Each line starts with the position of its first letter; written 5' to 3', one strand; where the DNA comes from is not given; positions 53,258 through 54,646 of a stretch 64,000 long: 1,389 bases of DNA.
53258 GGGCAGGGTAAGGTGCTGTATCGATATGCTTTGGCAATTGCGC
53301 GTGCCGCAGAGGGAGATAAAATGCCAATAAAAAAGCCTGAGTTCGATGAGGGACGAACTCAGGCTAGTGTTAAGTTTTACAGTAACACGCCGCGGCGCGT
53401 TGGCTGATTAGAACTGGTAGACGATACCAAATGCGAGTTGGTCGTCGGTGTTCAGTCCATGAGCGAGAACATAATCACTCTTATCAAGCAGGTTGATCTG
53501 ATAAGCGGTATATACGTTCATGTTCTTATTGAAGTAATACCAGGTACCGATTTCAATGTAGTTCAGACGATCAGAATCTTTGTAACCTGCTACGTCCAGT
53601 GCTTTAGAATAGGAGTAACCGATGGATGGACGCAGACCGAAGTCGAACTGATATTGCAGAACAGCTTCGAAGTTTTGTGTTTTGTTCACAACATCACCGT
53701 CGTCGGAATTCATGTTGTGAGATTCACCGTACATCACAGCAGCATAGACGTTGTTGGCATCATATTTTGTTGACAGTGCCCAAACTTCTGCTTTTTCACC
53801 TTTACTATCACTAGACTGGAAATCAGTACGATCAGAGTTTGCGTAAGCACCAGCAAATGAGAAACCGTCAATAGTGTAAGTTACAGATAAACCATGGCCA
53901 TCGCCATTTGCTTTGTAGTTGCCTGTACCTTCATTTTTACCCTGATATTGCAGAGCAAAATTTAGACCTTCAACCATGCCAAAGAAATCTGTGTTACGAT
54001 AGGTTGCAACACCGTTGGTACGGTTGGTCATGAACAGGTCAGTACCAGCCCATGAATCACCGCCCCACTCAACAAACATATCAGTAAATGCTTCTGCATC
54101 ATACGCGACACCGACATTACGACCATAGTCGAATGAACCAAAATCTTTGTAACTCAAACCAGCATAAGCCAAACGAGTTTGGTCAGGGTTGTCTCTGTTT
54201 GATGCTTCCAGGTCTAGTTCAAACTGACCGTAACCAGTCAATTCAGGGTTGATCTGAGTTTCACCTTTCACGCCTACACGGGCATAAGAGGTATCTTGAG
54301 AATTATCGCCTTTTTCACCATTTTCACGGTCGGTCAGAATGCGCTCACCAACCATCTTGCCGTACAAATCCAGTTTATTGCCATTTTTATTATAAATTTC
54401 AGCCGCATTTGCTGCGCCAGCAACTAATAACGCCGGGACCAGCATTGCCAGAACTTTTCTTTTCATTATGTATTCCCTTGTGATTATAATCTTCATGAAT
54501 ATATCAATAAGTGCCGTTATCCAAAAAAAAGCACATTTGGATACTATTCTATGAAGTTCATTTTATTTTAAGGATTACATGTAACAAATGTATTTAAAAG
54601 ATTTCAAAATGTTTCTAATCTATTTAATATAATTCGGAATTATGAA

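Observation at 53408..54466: Porin gene yedS appears intact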

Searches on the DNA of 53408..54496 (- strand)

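Call 3: search_dna_similar(query=window:53408-54496:-, collection=ecoli_genomes, mode=near, max_rows=40, rows=spread)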
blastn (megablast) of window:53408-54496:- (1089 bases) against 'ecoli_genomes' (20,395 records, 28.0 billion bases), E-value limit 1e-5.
Records with a match: 5026; places in all: 5754; records where one place covers at least 80% of the query: 1865.
Genomes with a match: 5026 of 5426; with a place that covers at least 80% of the query: 1865. Places per genome that has any: lowest 1, median 1, highest 4. On chromosomes: 5752 places; on plasmids: 2.
Best place of each record, by identity: >=99% 886; 95-99% 2357; 80-90% 149; 60-80% 1634.
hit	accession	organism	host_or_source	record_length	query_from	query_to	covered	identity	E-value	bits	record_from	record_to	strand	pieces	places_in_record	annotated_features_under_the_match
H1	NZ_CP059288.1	Escherichia coli strain 1506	Homo sapiens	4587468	1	1089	100%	100.0%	0e+0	2012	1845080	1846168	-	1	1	porin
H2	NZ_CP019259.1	Escherichia coli strain 13C1065T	chicken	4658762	1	1089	100%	99.8%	0e+0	2001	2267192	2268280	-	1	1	porin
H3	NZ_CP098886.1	Escherichia coli strain CUVET19-1969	Canis lupus familiaris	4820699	1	1089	100%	99.8%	0e+0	2001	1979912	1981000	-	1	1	porin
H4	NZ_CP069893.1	Escherichia coli strain FDAARGOS_1286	Homo sapiens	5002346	1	1089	100%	99.4%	0e+0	1978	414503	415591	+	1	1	porin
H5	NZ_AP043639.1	Escherichia coli strain AST46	Homo sapiens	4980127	1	1089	100%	99.4%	0e+0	1973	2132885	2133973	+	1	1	porin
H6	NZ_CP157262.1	Escherichia coli strain GABEEC132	Homo sapiens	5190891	1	1089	100%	97.2%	0e+0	1845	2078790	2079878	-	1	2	porin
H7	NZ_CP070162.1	Escherichia coli strain FDAARGOS_1283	Homo sapiens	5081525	1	1089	100%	97.2%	0e+0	1840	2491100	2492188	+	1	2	porin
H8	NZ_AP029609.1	Escherichia coli strain 2022H048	Homo sapiens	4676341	1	1089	100%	97.2%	0e+0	1840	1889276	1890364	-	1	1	porin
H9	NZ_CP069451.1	Escherichia coli strain FDAARGOS_1256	Homo sapiens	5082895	1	1089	100%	97.0%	0e+0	1829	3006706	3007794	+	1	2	porin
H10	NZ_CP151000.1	Escherichia coli strain CUVET16-321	Dog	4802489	1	1089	100%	75.6%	7e-140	507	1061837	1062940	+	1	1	porin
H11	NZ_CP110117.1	Escherichia coli strain 2-331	Sewage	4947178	1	1016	93%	76.0%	4e-137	497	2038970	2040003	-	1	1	porin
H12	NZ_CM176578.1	Escherichia coli strain fS10a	Homo sapiens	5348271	1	1016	93%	76.0%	4e-137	497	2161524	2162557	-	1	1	porin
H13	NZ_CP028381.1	Escherichia coli strain RM10466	Bos taurus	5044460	1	1016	93%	75.7%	4e-132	481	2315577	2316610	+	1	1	porin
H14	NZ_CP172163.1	Escherichia coli strain GF50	chicken meat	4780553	1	1016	93%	75.7%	4e-132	481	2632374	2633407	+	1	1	porin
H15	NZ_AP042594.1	Escherichia coli strain OkiPb01700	bovine feces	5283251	1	1016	93%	75.6%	2e-130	475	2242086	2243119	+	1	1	porin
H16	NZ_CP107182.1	Escherichia coli strain R4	human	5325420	1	787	72%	76.8%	3e-113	418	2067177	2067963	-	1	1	porin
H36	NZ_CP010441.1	Escherichia coli K-12 strain K-12 MG1655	not applicable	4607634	1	137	13%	97.1%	4e-57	231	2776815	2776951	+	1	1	ompC: porin OmpC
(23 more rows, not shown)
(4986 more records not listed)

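Call 6: get_annotated_region(hit=H36, flank=4000)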
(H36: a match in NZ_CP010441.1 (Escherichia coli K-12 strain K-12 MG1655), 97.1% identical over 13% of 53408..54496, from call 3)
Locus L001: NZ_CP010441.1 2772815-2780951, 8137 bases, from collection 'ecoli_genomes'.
description: Escherichia coli K-12 strain K-12 MG1655 chromosome, complete genome
organism: Escherichia coli K-12 strain K-12 MG1655 (NCBI taxid 83333)
replicon: chromosome; assembly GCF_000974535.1
host: -; source: not applicable; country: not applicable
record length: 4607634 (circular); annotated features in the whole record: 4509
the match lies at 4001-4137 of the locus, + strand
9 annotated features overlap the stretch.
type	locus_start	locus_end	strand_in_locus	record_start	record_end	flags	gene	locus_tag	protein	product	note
CDS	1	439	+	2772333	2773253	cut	yedA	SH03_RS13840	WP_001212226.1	drug/metabolite exporter YedA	-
CDS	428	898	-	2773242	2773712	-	vsr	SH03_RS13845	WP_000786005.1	VSPR family DNA mismatch endonuclease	-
CDS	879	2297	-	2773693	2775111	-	dcm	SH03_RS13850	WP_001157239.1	DNA-cytosine methyltransferase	-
CDS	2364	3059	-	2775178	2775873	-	yedJ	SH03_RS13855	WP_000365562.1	phosphohydrolase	-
CDS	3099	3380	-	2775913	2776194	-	drpB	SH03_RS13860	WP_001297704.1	cell division protein DrpB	-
CDS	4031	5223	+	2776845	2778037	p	ompC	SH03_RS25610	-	porin OmpC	frameshifted; internal stop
CDS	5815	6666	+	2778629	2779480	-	hchA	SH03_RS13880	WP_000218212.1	glyoxalase III HchA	-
CDS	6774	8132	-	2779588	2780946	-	hprS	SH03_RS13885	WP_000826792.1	two-component system sensor histidine kinase HprS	-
CDS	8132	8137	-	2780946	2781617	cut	hprR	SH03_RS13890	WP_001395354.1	response regulator transcription factor HprR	-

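Call 7: get_annotated_region(hit=H1, flank=4000)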
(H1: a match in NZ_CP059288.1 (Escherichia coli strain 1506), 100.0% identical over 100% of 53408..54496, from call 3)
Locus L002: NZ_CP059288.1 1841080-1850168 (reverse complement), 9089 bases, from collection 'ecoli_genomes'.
description: Escherichia coli strain 1506 chromosome, complete genome
organism: Escherichia coli strain 1506 (NCBI taxid 562)
replicon: chromosome; assembly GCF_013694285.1
host: Homo sapiens; source: missing; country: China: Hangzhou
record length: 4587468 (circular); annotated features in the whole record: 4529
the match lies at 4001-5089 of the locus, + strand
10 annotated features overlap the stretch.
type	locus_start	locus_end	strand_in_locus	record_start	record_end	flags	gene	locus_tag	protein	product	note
CDS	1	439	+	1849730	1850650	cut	yedA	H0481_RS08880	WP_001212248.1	drug/metabolite exporter YedA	-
CDS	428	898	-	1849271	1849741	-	vsr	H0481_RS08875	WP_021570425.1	VSPR family DNA mismatch endonuclease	-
CDS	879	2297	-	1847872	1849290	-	dcm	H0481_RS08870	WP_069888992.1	DNA-cytosine methyltransferase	-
CDS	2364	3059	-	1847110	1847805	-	yedJ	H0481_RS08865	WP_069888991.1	phosphohydrolase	-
CDS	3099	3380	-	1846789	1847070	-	drpB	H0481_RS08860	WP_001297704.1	cell division protein DrpB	-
CDS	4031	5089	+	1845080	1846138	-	-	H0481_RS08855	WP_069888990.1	porin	-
CDS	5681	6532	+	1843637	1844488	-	hchA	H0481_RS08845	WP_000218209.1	glyoxalase III HchA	-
CDS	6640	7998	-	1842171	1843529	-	hprS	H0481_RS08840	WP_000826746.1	two-component system sensor histidine kinase HprS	-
CDS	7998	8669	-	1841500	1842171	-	hprR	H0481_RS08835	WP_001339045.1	response regulator transcription factor HprR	-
CDS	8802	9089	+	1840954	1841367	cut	hiuH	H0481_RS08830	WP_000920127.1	hydroxyisourate hydrolase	-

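Call 8: get_annotated_region(hit=H11, flank=3000)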
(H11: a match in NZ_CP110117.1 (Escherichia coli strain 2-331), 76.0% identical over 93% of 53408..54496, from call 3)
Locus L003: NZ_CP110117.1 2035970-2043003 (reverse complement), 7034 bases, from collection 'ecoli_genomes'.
description: Escherichia coli strain 2-331 chromosome, complete genome
organism: Escherichia coli strain 2-331 (NCBI taxid 562)
replicon: chromosome; assembly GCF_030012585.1
host: -; source: Sewage; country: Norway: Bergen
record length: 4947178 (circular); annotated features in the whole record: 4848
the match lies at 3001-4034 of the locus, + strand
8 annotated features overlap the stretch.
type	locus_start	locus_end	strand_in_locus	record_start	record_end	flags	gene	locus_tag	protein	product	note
CDS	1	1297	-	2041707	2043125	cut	dcm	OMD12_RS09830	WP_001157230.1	DNA-cytosine methyltransferase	-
CDS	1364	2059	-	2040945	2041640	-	yedJ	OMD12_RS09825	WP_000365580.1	phosphohydrolase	-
CDS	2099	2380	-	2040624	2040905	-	drpB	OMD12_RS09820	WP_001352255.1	cell division protein DrpB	-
CDS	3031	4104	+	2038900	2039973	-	-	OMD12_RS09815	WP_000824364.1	porin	-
CDS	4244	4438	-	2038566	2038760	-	-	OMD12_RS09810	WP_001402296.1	hypothetical protein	-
CDS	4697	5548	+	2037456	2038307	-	hchA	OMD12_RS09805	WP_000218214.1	glyoxalase III HchA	-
CDS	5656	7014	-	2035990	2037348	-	hprS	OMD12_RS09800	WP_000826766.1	two-component system sensor histidine kinase HprS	-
CDS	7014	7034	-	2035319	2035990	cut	hprR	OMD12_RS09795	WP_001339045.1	response regulator transcription factor HprR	-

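Call 9: get_annotated_region(hit=H16, flank=3000)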
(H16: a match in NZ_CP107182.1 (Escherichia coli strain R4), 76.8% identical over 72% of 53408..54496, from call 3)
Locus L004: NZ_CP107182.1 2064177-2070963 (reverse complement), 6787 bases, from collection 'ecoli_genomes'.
description: Escherichia coli strain R4 chromosome, complete genome
organism: Escherichia coli strain R4 (NCBI taxid 562)
replicon: chromosome; assembly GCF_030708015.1
host: -; source: human; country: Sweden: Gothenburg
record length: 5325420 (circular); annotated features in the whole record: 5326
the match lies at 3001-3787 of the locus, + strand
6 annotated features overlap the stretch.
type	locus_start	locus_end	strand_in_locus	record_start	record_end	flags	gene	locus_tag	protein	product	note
CDS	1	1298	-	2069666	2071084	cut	dcm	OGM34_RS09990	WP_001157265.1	DNA-cytosine methyltransferase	-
CDS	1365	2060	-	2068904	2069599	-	yedJ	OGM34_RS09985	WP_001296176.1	phosphohydrolase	-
CDS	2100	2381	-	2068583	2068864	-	drpB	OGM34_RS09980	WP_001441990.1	cell division protein DrpB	-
CDS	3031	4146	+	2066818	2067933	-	-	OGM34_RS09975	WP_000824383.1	porin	-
CDS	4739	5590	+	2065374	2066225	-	hchA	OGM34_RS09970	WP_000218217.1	glyoxalase III HchA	-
CDS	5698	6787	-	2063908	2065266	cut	hprS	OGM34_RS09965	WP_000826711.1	two-component system sensor histidine kinase HprS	-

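Call 22: search_dna_similar(query=window:53408-54360:-, collection=ecoli_genomes, mode=near, max_rows=30, rows=spread)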
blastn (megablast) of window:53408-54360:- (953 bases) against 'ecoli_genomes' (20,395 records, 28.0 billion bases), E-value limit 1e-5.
Records with a match: 1563; places in all: 2035; records where one place covers at least 80% of the query: 1141.
Genomes with a match: 1563 of 5426; with a place that covers at least 80% of the query: 1141. Places per genome that has any: lowest 1, median 1, highest 4. On chromosomes: 2034 places; on plasmids: 1.
Best place of each record, by identity: >=99% 638; 95-99% 528; 80-90% 397.
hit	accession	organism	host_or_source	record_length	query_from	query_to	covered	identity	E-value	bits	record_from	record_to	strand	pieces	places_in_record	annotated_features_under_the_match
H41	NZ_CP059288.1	Escherichia coli strain 1506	Homo sapiens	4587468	1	953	100%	100.0%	0e+0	1760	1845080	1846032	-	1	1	porin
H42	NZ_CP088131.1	Escherichia coli strain 81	Homo sapiens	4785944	1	953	100%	99.9%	0e+0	1755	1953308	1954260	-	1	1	porin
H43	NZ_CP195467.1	Escherichia coli strain 22AR0322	Homo sapiens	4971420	1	953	100%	99.9%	0e+0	1755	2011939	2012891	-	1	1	porin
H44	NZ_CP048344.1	Escherichia coli strain 124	environment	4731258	1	953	100%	99.8%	0e+0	1749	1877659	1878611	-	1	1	porin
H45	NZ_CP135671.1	Escherichia coli strain TUM9803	missing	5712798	1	953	100%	99.8%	0e+0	1749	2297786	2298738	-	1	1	porin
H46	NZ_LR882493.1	Escherichia coli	Vulpes vulpes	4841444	1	953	100%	99.8%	0e+0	1749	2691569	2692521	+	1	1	porin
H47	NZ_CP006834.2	Escherichia coli APEC O2-211 strain APEC O2-211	Gallus gallus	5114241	1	953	100%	99.6%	0e+0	1738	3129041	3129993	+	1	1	porin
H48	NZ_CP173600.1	Escherichia coli strain 98191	Homo sapiens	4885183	1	953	100%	99.6%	0e+0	1738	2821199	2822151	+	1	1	porin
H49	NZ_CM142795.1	Escherichia coli strain GPEC1042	chicken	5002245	1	953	100%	99.6%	0e+0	1738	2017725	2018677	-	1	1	porin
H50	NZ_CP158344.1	Escherichia coli strain 116333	Homo sapiens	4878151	1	953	100%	99.5%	0e+0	1733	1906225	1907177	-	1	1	porin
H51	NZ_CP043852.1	Escherichia coli ATCC 8739 strain ATCC 8739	not applicable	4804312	1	953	100%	98.7%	0e+0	1688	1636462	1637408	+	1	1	porin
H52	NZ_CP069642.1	Escherichia coli strain SSGNw2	not applicable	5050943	1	953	100%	97.4%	0e+0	1622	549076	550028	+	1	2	porin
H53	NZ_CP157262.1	Escherichia coli strain GABEEC132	Homo sapiens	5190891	1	953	100%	97.4%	0e+0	1622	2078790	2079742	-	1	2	porin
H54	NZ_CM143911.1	Escherichia coli strain E02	Homo sapiens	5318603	1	953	100%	97.4%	0e+0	1622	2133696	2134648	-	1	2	porin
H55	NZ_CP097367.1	Escherichia coli strain AGR6128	water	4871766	1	953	100%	97.3%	0e+0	1616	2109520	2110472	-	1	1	porin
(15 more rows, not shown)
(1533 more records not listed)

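Call 25: search_dna_similar(query=L001:4140-5223:+, collection=ecoli_genomes, mode=near, max_rows=30, rows=spread)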
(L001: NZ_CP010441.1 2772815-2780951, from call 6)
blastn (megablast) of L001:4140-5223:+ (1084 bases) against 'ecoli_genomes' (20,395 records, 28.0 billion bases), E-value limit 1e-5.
Records with a match: 5432; places in all: 13252; records where one place covers at least 80% of the query: 1662.
Genomes with a match: 5426 of 5426; with a place that covers at least 80% of the query: 1662. Places per genome that has any: lowest 1, median 2, highest 4. On chromosomes: 13247 places; on plasmids: 5.
Best place of each record, by identity: >=99% 388; 95-99% 452; 90-95% 796; 80-90% 1532; 60-80% 2264.
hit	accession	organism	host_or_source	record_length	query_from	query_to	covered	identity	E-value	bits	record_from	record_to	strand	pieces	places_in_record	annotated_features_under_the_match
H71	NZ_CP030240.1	Escherichia coli strain ER1709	-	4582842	1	1084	100%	100.0%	0e+0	2002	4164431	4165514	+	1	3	ompC: porin OmpC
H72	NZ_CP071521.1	Escherichia coli strain 11202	not applicable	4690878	1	1084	100%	100.0%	0e+0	2002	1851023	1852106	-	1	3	ompC: porin OmpC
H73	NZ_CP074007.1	Escherichia coli strain PD4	Pig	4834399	1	1084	100%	97.2%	0e+0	1836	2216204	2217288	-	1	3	ompC: porin OmpC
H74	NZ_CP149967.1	Escherichia coli strain SLDY13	Homo sapiens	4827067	1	1084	100%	89.5%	0e+0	1354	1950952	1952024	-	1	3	ompC: porin OmpC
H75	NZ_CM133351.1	Escherichia coli strain DEF2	Mus musculus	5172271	1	1084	100%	88.2%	0e+0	1275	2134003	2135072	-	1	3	ompC: porin OmpC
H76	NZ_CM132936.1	Escherichia coli strain 167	Homo sapiens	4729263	1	1084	100%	85.4%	0e+0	1105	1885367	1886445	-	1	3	ompC: porin OmpC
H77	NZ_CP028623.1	Escherichia coli strain 138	cattle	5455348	1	1084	100%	85.0%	0e+0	1083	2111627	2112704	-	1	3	ompC: porin OmpC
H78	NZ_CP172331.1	Escherichia coli strain APEC-O117H42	Gallus gallus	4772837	1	1084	100%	84.9%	0e+0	1072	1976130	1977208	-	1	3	ompC: porin OmpC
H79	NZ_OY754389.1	Escherichia coli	-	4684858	1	1084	100%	83.8%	0e+0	1026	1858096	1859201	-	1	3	ompC: porin OmpC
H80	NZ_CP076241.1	Escherichia coli O157:H7 strain Vac_07.1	Rectal swab of live bovine cattle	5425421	1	568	52%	89.5%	0e+0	717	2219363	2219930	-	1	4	porin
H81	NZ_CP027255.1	Escherichia coli strain EC11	cow dung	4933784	773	1012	22%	78.4%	8e-30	141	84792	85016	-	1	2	ompC: porin OmpC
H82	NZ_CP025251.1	Escherichia coli strain BH100 substr. MG2017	Homo sapiens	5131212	773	1012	22%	78.0%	4e-28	135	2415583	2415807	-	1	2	ompC: porin OmpC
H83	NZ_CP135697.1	Escherichia coli strain TUM2367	missing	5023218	773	1012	22%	78.0%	4e-28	135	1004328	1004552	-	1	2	ompC: porin OmpC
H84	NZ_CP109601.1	Escherichia coli strain TL-14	Bovine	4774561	770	1006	22%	79.0%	2e-31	147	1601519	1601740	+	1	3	ompC: porin OmpC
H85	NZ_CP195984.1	Escherichia coli strain J3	Raw wastewater influent sample from the ...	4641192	773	1012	22%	77.6%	2e-26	130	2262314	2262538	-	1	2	ompC: porin OmpC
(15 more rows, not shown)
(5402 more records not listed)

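Call 26: search_dna_similar(query=L003:3140-4104:+, collection=ecoli_genomes, mode=near, max_rows=30, rows=spread)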
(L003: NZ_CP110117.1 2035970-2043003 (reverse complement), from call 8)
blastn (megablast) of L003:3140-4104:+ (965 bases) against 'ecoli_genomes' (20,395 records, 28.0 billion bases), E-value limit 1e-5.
Records with a match: 3300; places in all: 3324; records where one place covers at least 80% of the query: 1529.
Genomes with a match: 3300 of 5426; with a place that covers at least 80% of the query: 1529. Places per genome that has any: lowest 1, median 1, highest 2. On chromosomes: 3323 places; on plasmids: 1.
Best place of each record, by identity: >=99% 707; 95-99% 36; 90-95% 8; 80-90% 2105; 60-80% 444.
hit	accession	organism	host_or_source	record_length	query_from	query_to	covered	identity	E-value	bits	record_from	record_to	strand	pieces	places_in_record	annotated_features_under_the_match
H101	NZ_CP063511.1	Escherichia coli strain EH08-18-36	Homo sapiens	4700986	1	965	100%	100.0%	0e+0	1804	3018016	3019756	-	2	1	porin (x2) | IS1 family transposase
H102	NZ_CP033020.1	Escherichia coli ATCC 8739 strain ATCC 8739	not collected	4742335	1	965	100%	100.0%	0e+0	1783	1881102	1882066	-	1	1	porin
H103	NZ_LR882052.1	Escherichia coli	Sus scrofa domesticus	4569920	1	965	100%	100.0%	0e+0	1783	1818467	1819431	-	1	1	porin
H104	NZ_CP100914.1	Escherichia coli strain ET761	Hoplobatrachus rugulosus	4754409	1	965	100%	99.6%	0e+0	1760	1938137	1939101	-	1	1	porin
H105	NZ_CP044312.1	Escherichia coli strain RM13745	missing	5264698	1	965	100%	99.5%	0e+0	1755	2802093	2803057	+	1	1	porin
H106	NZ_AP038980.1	Escherichia coli O103:H2 strain 20151001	Homo sapiens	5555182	1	965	100%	99.5%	0e+0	1755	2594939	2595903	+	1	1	porin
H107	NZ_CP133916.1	Escherichia coli strain M23314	Homo sapiens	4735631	1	965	100%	99.2%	0e+0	1738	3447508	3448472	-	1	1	porin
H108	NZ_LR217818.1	Escherichia coli strain NCTC86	not available: not collected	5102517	1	965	97%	87.5%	0e+0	1084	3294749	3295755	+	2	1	porin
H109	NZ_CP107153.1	Escherichia coli strain R12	human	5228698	1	965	97%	87.5%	0e+0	1084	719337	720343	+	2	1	porin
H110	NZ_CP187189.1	Escherichia coli strain 22AR0010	Homo sapiens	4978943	1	965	97%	87.5%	0e+0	1084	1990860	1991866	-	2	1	porin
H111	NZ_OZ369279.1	Escherichia coli strain Esc25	not applicable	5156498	1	965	97%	87.5%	0e+0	1084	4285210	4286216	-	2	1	porin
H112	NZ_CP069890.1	Escherichia coli strain FDAARGOS_1295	Homo sapiens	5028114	1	965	97%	87.4%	0e+0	1078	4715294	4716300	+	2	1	porin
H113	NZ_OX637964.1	Escherichia coli O25b:H4-ST131 strain ST131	Homo sapiens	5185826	1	965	97%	87.4%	0e+0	1078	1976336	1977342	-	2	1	porin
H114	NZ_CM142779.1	Escherichia coli strain GPEC1337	chicken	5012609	1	965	97%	87.2%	0e+0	1072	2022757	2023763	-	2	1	porin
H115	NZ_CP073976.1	Escherichia coli strain MB20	Poultry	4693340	1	649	67%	88.9%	0e+0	800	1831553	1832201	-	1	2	porin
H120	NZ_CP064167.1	Escherichia coli O157:H7 strain Wll001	Homo sapiens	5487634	223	425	21%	79.8%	4e-32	148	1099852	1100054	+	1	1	ompC: porin OmpC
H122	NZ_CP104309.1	Escherichia coli O157:H7 strain 380-94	Homo sapiens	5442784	223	425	21%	79.8%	4e-32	148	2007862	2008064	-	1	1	ompC: porin OmpC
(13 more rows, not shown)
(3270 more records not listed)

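Call 27: search_dna_similar(query=L004:3140-4146:+, collection=ecoli_genomes, mode=near, max_rows=30, rows=spread)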
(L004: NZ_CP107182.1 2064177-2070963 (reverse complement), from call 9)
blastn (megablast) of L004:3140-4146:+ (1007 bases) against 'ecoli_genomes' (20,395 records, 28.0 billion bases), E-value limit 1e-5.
Records with a match: 2022; places in all: 2049; records where one place covers at least 80% of the query: 1628.
Genomes with a match: 2022 of 5426; with a place that covers at least 80% of the query: 1628. Places per genome that has any: lowest 1, median 1, highest 2. On chromosomes: 2049 places; on plasmids: 0.
Best place of each record, by identity: >=99% 700; 95-99% 203; 90-95% 36; 80-90% 717; 60-80% 366.
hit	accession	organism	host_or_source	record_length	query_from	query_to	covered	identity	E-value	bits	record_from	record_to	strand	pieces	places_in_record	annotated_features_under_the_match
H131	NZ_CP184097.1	Escherichia coli strain AZ 186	Homo sapiens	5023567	1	1007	100%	100.0%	0e+0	1881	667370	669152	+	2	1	porin | IS1 family transposase | hypothetical protein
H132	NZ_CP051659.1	Escherichia coli strain 1162C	Homo sapiens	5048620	1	1007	100%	100.0%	0e+0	1860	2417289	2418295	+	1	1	porin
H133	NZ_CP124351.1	Escherichia coli strain AVS0362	environmental-WWTP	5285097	1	1007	100%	100.0%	0e+0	1860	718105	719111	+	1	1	porin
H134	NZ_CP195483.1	Escherichia coli strain 21AR0807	Homo sapiens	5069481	1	1007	100%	100.0%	0e+0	1860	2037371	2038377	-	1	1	porin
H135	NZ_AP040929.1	Escherichia coli strain d1-7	Homo sapiens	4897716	1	1007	100%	100.0%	0e+0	1860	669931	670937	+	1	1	porin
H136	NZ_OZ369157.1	Escherichia coli strain CNR20191027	Homo sapiens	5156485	1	1007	100%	100.0%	0e+0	1860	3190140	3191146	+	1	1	porin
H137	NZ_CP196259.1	Escherichia coli strain AH20J067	Homo sapiens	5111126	1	1007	100%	99.9%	0e+0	1855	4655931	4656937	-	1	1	porin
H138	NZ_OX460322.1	Escherichia coli strain EC0880B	Derived from parental isolate EC0880B ...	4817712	1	1007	100%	99.3%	0e+0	1821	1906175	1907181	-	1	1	porin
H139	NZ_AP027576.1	Escherichia coli strain LR-62-2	Homo sapiens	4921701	1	1007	100%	99.2%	0e+0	1816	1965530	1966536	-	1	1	porin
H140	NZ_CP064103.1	Escherichia coli strain IR53017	Homo sapiens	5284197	1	1007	100%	99.0%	0e+0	1805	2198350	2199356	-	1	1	porin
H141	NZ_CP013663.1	Escherichia coli strain GB089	ground beef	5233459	1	1007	100%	98.9%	0e+0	1799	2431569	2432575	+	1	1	porin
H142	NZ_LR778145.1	Escherichia coli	sediment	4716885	1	1007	100%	98.9%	0e+0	1799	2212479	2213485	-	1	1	porin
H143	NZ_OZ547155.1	Escherichia coli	Homo sapiens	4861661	1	943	94%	98.7%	0e+0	1674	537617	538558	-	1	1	porin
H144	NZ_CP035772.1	Escherichia coli O145 strain RM8843-C1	missing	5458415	1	1007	93%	90.5%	0e+0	1244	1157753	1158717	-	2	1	porin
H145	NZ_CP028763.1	Escherichia coli strain A11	Giraffe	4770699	1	1007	93%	88.0%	0e+0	1111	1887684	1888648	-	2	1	porin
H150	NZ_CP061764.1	Escherichia coli O19:H7 strain 730V1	Bos taurus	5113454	1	1007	93%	87.6%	0e+0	1089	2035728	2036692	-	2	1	porin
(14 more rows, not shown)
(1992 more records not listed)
